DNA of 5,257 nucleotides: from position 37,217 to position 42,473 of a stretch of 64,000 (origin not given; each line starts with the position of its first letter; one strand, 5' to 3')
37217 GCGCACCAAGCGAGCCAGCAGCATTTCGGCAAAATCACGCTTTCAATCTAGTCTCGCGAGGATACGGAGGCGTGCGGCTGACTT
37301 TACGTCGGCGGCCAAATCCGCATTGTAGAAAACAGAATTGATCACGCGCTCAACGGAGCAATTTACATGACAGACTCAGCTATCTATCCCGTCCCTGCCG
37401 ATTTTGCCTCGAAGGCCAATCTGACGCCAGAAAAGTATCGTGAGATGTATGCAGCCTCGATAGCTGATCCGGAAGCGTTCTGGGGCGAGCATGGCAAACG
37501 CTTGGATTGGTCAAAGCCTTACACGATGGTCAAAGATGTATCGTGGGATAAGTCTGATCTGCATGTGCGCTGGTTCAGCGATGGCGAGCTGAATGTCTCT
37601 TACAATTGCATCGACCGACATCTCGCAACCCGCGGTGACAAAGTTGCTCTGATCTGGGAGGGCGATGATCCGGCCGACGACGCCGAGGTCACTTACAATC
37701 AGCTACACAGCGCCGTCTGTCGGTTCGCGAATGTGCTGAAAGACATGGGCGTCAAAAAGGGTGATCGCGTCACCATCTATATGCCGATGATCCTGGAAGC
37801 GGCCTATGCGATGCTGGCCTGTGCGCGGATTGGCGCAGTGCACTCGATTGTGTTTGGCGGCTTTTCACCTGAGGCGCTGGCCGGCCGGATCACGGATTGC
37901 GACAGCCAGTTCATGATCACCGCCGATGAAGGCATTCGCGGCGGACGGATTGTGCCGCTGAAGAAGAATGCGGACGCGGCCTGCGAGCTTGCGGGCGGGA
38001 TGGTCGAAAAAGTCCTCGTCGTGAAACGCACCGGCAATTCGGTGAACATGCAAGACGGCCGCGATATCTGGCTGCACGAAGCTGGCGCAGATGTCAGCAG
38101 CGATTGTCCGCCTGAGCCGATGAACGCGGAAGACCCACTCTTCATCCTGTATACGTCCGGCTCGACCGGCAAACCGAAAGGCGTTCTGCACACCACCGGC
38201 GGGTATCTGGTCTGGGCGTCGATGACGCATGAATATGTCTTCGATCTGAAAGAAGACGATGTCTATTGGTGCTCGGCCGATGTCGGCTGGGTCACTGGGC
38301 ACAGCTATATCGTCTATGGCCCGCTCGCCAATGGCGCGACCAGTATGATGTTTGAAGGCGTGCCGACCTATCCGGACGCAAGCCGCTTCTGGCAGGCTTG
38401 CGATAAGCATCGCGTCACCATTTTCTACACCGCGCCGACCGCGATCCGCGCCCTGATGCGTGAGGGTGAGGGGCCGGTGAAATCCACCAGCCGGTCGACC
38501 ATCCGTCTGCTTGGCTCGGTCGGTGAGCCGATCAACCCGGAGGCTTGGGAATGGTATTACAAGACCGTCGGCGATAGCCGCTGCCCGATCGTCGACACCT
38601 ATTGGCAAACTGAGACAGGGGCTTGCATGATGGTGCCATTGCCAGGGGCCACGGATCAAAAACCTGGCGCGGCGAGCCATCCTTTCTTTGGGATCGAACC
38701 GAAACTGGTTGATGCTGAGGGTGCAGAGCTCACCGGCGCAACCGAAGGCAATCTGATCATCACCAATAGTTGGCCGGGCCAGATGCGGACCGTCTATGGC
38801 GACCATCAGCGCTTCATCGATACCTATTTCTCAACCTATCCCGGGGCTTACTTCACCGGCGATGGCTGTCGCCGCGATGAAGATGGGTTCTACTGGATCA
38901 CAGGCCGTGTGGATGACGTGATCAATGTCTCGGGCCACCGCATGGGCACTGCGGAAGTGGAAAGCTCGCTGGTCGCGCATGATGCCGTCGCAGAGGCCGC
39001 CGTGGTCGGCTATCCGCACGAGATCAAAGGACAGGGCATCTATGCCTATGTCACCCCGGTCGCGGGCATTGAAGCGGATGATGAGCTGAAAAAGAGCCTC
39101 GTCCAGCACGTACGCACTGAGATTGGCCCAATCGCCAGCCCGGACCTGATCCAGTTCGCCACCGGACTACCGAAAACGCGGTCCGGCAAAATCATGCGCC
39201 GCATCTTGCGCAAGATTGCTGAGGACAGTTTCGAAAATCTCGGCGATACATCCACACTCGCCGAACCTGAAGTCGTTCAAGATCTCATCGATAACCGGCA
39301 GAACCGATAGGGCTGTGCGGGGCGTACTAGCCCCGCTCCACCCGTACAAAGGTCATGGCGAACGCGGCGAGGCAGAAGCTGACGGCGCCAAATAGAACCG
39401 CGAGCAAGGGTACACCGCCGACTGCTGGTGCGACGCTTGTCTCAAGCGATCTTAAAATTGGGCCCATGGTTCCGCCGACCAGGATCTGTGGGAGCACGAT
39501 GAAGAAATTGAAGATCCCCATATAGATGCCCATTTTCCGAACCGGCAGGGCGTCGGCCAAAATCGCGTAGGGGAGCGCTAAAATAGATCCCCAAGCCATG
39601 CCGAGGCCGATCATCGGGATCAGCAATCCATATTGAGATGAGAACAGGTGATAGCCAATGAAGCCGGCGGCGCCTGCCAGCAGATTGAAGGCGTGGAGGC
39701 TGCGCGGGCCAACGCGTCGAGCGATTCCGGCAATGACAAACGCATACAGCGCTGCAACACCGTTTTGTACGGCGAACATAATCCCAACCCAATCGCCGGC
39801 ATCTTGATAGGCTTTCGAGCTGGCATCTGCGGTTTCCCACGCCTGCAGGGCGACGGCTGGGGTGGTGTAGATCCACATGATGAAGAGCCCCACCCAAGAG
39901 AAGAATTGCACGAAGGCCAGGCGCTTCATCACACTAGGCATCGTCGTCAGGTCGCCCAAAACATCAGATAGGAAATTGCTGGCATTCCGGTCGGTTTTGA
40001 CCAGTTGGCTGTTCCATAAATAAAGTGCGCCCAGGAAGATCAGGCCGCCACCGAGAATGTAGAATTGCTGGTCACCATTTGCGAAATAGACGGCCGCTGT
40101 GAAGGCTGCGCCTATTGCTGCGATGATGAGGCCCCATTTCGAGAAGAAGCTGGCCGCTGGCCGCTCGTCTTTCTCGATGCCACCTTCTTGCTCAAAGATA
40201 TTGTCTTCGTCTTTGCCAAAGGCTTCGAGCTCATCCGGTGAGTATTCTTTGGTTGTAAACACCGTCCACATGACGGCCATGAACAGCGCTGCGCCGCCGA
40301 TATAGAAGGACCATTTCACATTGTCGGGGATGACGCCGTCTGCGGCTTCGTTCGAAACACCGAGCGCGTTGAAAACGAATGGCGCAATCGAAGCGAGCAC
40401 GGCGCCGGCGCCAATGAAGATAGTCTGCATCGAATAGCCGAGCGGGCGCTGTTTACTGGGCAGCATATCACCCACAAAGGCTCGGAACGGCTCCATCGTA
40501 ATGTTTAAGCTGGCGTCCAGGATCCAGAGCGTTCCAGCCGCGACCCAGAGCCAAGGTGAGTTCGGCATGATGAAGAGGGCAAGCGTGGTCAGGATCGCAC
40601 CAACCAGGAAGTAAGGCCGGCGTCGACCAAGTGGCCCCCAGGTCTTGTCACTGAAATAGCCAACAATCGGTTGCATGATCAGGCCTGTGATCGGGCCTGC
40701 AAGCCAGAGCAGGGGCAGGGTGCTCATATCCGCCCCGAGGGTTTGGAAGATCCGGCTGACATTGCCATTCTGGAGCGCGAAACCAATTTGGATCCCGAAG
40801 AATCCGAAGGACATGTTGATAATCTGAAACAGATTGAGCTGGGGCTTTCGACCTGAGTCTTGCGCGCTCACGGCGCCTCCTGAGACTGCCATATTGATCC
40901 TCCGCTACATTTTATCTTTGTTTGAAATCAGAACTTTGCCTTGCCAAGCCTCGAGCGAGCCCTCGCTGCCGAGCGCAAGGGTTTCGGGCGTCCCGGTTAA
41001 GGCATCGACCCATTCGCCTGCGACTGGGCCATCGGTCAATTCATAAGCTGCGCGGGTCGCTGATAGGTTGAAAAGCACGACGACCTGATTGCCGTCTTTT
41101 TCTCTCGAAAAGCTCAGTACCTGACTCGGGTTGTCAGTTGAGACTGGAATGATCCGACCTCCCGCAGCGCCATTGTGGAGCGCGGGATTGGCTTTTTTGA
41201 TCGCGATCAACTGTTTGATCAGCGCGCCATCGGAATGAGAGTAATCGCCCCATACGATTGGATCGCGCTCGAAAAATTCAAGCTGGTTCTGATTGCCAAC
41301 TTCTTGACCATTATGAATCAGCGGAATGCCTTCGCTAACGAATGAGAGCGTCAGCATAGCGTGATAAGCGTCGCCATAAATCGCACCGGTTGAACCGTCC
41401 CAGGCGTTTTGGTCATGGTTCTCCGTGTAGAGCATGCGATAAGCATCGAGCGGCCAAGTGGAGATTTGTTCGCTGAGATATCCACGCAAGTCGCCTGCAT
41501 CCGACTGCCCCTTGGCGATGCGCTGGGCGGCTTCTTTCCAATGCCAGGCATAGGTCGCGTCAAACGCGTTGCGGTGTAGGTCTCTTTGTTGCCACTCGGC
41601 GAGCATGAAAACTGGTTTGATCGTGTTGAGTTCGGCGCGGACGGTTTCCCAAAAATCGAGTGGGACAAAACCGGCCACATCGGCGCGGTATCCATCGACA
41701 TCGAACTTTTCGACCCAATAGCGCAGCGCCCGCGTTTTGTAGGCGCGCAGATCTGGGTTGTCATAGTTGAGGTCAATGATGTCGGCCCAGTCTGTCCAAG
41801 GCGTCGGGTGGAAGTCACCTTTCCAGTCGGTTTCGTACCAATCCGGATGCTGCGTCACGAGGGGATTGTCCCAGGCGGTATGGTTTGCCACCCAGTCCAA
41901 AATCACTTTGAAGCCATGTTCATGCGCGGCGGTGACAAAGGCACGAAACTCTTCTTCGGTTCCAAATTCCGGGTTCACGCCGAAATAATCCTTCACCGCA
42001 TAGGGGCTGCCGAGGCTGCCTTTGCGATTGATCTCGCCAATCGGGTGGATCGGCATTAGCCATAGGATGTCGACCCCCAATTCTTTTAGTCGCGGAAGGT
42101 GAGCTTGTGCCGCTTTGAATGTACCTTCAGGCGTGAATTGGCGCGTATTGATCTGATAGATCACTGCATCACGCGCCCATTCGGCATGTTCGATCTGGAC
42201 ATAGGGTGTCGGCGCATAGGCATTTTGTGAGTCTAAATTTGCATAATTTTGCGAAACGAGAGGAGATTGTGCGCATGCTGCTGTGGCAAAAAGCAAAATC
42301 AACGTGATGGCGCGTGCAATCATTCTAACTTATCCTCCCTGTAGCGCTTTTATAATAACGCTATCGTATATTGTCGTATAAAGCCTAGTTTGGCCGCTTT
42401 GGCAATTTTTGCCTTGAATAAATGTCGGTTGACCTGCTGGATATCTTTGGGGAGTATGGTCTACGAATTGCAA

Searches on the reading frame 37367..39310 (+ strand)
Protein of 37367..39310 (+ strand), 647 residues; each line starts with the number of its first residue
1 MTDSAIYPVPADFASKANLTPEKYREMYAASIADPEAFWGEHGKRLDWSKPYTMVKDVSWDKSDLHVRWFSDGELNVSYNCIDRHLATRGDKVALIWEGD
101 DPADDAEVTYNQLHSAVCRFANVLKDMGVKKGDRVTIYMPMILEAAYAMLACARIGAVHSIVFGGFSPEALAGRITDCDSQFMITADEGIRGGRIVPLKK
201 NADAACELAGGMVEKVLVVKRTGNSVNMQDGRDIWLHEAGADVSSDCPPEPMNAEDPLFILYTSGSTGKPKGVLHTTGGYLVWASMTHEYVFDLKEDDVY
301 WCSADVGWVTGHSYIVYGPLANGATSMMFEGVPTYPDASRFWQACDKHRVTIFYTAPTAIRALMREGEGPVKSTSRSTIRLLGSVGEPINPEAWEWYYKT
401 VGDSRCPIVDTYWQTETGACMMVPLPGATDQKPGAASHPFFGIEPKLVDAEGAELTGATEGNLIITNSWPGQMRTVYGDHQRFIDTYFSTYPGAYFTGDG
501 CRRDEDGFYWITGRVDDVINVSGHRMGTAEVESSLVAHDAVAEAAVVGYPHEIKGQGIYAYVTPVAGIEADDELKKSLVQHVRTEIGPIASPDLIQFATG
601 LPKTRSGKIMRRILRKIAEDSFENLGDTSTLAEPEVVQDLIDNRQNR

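Call 50: search_protein_families(library=pfam, proteins=[window:37367-39310:+], max_evalue=0.00001)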
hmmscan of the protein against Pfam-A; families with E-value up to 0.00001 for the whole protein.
window:37367-39310:+ (647 aa): 3 families
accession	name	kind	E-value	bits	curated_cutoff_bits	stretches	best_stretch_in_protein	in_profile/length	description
PF00501.34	AMP-binding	-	3.8e-88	296.3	29.9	1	83-468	2-377/384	AMP-binding enzyme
PF13193.12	AMP-binding_C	-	9e-26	91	24.5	1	530-608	1-76/76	AMP-binding enzyme C-terminal domain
PF16177.11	ACAS_N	-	6.2e-22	77.6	27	1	24-81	1-55/55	Acetyl-coenzyme A synthetase N-terminus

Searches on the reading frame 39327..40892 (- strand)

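Call 50: search_protein_families(library=pfam, proteins=[window:39327-40892:-], max_evalue=0.00001)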
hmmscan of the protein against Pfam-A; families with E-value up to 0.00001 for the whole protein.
window:39327-40892:- (521 aa): 2 families
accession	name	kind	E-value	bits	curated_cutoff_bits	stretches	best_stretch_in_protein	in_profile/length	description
PF07690.21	MFS_1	-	3.7e-20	72.6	33.4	1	28-471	2-345/347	Major Facilitator Superfamily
PF13347.12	MFS_2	-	1.1e-06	28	27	1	51-269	27-249/427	MFS/sugar transport protein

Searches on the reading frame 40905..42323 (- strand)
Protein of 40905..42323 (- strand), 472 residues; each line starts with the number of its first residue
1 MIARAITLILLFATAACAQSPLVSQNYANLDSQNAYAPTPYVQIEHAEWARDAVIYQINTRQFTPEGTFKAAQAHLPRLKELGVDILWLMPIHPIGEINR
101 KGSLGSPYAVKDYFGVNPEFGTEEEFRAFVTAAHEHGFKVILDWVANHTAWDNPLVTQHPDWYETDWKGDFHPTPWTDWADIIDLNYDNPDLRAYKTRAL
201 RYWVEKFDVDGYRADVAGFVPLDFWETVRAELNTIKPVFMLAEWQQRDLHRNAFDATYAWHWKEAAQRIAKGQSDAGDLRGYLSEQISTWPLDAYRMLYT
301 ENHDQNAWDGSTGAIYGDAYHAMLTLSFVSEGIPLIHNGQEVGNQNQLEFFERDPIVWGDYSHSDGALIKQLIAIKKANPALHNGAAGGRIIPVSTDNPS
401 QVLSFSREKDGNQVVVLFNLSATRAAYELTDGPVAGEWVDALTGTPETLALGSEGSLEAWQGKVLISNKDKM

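Call 50: search_protein_families(library=pfam, proteins=[window:40905-42323:-], max_evalue=0.00001)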
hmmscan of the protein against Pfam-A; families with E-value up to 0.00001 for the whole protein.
window:40905-42323:- (472 aa): 2 families
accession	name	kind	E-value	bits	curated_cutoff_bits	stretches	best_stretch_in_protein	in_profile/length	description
PF00128.31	Alpha-amylase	-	9e-32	111.3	22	1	67-348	16-360/446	Alpha amylase, catalytic domain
PF14701.12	hDGE_amylase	-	9.1e-06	25.5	27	0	67-161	19-115/439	Glycogen debranching enzyme, glucanotransferase domain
